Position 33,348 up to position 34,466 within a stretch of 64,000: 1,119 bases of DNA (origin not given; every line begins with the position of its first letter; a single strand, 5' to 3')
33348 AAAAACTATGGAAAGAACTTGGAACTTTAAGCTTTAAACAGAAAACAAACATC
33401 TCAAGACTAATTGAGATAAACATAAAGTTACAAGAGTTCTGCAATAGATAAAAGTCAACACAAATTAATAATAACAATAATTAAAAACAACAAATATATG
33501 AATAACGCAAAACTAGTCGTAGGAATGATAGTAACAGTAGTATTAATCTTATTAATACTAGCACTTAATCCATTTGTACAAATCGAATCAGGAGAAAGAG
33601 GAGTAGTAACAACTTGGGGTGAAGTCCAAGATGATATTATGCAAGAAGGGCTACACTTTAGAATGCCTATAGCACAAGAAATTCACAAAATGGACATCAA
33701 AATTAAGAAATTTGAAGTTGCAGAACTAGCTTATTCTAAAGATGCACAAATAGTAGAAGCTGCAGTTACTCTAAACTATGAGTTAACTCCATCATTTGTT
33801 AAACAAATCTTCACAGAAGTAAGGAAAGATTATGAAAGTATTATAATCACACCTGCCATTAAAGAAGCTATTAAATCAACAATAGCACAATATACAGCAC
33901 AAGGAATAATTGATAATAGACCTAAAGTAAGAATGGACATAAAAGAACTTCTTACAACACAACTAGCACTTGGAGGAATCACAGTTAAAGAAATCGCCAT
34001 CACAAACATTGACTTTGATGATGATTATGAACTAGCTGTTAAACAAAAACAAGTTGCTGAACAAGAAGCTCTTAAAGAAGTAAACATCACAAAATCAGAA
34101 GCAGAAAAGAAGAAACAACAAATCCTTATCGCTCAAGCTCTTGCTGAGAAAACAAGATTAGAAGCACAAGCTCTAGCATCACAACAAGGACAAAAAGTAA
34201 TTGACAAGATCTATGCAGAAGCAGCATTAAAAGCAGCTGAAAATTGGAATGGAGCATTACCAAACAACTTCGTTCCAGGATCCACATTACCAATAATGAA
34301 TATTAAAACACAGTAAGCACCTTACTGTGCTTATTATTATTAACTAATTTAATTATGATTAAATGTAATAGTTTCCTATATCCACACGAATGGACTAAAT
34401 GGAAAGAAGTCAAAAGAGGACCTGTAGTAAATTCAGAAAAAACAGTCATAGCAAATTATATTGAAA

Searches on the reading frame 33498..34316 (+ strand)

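Call 86: search_protein_families(library=pfam, proteins=[window:33498-34316:+], max_evalue=0.001)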
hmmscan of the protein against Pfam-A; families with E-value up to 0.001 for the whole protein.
window:33498-34316:+ (272 aa): 1 family
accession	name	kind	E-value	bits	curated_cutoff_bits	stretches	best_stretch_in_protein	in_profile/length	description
PF01145.31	Band_7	-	1.3e-30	107.2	23.6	1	28-203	2-175/176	SPFH domain / Band 7 family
